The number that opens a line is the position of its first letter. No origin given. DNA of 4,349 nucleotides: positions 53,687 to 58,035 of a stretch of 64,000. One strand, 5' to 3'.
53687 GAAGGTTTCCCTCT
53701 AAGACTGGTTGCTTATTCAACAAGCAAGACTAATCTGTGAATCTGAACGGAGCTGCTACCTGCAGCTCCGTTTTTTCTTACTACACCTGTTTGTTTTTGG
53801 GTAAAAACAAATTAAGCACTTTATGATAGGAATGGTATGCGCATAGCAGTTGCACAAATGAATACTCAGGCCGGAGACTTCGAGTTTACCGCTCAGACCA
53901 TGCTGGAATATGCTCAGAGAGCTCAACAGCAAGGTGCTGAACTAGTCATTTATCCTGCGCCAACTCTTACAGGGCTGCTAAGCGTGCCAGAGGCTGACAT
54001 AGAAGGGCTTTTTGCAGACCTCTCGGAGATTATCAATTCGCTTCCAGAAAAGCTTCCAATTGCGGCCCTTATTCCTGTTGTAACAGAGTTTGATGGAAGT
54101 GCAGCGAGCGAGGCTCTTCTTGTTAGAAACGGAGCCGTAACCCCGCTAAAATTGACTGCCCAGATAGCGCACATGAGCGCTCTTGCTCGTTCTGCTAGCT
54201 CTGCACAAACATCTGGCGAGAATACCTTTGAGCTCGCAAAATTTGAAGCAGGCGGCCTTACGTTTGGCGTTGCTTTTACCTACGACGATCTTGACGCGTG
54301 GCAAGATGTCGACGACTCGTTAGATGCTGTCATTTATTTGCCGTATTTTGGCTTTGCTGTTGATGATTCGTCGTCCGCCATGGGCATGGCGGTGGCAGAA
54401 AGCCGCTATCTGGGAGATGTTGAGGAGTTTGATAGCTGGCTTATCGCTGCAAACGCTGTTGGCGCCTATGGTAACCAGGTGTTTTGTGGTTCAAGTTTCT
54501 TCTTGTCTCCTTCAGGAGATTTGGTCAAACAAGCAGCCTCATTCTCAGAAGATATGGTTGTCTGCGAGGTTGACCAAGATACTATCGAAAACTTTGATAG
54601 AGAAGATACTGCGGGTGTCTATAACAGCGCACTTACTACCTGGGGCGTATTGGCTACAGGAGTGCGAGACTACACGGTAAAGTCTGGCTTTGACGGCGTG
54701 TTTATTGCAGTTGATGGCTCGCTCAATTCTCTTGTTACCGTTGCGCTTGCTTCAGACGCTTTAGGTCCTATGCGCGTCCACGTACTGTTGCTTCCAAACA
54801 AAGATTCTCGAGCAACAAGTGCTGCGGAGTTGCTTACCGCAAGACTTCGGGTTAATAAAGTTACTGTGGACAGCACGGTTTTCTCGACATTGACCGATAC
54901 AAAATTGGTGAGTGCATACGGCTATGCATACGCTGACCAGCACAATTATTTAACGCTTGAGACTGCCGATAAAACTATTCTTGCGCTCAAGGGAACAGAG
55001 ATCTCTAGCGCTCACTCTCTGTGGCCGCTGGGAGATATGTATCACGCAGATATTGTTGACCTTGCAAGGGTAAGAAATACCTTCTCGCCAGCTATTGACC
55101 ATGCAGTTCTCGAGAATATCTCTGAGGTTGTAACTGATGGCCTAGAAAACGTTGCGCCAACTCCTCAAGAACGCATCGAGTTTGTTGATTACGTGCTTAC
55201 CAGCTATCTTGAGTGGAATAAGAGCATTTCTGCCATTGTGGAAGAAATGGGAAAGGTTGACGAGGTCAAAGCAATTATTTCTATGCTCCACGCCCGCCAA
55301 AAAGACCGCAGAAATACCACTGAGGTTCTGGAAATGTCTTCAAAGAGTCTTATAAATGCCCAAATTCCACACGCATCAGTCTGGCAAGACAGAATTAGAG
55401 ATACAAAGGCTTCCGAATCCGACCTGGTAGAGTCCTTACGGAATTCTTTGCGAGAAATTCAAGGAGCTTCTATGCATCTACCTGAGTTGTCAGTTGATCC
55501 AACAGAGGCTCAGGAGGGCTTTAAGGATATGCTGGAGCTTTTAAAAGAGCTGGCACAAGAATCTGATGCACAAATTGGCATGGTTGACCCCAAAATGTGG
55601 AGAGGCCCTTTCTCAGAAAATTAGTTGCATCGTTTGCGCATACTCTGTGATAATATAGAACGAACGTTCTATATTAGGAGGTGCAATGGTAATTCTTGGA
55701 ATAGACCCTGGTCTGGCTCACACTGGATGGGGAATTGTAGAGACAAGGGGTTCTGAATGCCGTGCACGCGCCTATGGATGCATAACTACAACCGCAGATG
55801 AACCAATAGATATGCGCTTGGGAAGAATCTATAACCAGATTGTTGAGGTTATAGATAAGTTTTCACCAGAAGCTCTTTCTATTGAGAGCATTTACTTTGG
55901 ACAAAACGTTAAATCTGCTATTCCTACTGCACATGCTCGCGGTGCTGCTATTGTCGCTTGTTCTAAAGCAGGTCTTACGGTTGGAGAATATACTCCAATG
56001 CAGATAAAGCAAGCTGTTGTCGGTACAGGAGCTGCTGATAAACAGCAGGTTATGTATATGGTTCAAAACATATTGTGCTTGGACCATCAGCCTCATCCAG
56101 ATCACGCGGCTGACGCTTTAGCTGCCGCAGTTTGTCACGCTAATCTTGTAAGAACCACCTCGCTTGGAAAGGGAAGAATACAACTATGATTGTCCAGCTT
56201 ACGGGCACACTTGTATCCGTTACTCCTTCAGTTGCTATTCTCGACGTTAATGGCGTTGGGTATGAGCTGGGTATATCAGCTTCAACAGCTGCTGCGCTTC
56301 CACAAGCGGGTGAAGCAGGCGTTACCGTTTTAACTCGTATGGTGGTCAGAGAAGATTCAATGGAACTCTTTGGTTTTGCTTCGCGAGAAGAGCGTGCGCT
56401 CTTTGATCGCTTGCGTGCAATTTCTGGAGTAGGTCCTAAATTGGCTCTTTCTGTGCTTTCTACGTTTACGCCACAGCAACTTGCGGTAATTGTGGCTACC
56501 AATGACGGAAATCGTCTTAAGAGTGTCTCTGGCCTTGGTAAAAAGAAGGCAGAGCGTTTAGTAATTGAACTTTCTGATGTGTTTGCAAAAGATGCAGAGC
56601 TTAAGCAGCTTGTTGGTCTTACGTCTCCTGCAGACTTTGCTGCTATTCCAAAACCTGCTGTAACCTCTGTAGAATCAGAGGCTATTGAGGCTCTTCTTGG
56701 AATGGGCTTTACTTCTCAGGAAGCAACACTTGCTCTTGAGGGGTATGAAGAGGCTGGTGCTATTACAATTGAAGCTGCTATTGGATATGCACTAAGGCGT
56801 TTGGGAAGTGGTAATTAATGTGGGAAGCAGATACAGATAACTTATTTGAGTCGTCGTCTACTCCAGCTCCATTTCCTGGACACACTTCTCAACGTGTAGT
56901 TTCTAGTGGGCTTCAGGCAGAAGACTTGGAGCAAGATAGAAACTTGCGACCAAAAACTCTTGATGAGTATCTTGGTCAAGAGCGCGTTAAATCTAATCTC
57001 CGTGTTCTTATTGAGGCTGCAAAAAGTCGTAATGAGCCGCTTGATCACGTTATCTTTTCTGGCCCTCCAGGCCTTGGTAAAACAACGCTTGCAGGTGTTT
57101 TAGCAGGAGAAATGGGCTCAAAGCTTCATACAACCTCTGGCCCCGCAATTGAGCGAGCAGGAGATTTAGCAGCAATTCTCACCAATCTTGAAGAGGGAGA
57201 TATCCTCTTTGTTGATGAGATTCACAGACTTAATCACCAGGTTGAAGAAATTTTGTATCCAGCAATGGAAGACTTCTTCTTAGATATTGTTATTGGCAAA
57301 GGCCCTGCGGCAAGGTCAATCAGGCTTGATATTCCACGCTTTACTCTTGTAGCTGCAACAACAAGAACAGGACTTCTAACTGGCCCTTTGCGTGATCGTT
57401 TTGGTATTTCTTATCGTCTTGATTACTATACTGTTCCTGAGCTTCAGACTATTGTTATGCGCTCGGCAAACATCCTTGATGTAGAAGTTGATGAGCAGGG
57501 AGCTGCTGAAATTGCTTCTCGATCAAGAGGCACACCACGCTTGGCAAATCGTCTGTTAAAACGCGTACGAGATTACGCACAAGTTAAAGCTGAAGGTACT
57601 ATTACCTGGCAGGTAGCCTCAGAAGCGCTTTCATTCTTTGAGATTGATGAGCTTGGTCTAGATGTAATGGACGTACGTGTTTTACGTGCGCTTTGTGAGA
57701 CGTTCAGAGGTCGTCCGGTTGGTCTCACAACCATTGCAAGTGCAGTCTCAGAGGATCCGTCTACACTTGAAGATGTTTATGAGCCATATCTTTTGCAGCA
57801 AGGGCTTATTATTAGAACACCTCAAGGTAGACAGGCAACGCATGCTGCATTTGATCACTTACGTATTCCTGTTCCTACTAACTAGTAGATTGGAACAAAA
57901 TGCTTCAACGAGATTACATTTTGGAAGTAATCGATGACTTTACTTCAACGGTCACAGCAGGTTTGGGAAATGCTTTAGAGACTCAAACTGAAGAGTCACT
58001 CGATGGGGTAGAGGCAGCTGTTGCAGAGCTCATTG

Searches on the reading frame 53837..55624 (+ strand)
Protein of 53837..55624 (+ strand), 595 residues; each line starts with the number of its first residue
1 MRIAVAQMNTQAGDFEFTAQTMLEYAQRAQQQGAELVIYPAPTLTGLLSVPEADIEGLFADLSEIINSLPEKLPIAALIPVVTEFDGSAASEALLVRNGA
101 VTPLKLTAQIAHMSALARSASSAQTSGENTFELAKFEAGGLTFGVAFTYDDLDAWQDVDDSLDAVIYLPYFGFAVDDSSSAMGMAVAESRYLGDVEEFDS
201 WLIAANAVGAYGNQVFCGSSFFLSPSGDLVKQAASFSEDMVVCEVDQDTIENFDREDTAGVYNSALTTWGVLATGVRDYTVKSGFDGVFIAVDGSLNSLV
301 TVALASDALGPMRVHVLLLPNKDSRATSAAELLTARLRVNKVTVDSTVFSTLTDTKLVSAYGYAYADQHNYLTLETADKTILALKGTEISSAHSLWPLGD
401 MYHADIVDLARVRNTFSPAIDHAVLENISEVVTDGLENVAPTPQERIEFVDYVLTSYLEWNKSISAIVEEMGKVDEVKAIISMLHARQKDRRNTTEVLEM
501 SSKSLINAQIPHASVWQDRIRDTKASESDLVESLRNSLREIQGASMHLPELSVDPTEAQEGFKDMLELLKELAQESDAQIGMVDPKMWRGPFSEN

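Call 81: search_protein_families(library=pfam, proteins=[window:53837-55624:+], max_evalue=0.001)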
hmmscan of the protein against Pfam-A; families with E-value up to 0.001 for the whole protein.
window:53837-55624:+ (595 aa): 2 families
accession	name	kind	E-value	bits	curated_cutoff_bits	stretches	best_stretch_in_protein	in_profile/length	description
PF00795.27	CN_hydrolase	-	2.2e-12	47.3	23.2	2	2-81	1-82/256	Carbon-nitrogen hydrolase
PF02540.23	NAD_synthase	-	4.5e-06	26.4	21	1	272-345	5-80/242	NAD synthase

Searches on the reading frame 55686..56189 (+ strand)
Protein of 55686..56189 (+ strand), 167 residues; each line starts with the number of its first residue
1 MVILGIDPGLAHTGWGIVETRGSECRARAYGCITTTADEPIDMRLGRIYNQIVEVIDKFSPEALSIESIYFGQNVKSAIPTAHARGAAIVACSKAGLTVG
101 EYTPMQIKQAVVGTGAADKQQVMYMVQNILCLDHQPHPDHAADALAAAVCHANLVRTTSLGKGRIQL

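Call 81: search_protein_families(library=pfam, proteins=[window:55686-56189:+], max_evalue=0.001)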
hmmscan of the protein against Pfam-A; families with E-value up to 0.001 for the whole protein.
window:55686-56189:+ (167 aa): 1 family
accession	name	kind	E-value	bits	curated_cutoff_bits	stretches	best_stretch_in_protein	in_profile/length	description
PF02075.23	RuvC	-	2.7e-53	180.3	22.2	1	3-151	1-148/148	Crossover junction endodeoxyribonuclease RuvC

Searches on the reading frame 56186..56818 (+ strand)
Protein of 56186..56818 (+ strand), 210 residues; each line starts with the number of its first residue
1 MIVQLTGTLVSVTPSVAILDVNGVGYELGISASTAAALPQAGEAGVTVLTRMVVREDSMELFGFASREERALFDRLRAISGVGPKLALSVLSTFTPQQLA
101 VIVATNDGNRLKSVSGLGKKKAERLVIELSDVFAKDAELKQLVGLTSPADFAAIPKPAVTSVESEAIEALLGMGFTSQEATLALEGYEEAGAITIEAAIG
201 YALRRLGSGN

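Call 81: search_protein_families(library=pfam, proteins=[window:56186-56818:+], max_evalue=0.001)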
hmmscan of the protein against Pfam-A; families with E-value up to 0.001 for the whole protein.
window:56186-56818:+ (210 aa): 4 families
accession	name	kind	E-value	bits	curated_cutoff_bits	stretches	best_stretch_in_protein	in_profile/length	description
PF01330.27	RuvA_N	-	7.1e-21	74.5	23.6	1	1-63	1-61/61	RuvA N terminal domain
PF14520.12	HHH_5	-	1.8e-13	51.2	27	1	73-131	1-57/57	Helix-hairpin-helix domain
PF00633.29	HHH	-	1.6e-05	24.9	24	0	71-92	8-29/30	Helix-hairpin-helix motif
PF07499.19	RuvA_C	-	0.00045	21.1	24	0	162-206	2-46/47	RuvA, C-terminal domain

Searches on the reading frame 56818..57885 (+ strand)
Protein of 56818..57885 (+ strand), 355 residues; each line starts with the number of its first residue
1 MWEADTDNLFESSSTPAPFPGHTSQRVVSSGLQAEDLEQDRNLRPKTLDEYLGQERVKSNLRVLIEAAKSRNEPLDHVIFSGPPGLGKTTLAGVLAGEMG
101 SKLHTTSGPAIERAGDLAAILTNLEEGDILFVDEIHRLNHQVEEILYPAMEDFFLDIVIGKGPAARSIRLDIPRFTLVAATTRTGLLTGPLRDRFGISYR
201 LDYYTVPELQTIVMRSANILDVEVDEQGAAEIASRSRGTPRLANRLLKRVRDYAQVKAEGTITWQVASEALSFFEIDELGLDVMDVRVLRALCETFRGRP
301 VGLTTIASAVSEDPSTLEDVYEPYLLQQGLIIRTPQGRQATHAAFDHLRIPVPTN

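Call 81: search_protein_families(library=pfam, proteins=[window:56818-57885:+], max_evalue=0.001)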
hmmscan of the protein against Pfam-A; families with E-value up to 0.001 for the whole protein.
window:56818-57885:+ (355 aa): 6 families
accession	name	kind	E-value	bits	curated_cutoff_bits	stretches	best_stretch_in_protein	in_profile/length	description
PF05496.18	RuvB_N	-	3.4e-79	264.6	27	1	43-201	1-159/159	Holliday junction DNA helicase RuvB P-loop domain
PF17864.7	AAA_lid_4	-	2.5e-32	110.9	27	1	204-277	1-74/74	RuvB AAA lid domain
PF05491.19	RuvB_C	-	1.8e-24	85.9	24.7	1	278-348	1-71/72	RuvB C-terminal winged helix domain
PF00004.35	AAA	-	3.2e-18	66.9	21.2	1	78-202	1-130/131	ATPase family associated with various cellular activities (AAA)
PF07728.20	AAA_5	-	1.8e-07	31.7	22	1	77-195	1-139/139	AAA domain (dynein-related subfamily)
PF01078.27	Mg_chelatase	-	0.00067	19.5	20.3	0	76-97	23-44/207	Magnesium chelatase, subunit ChlI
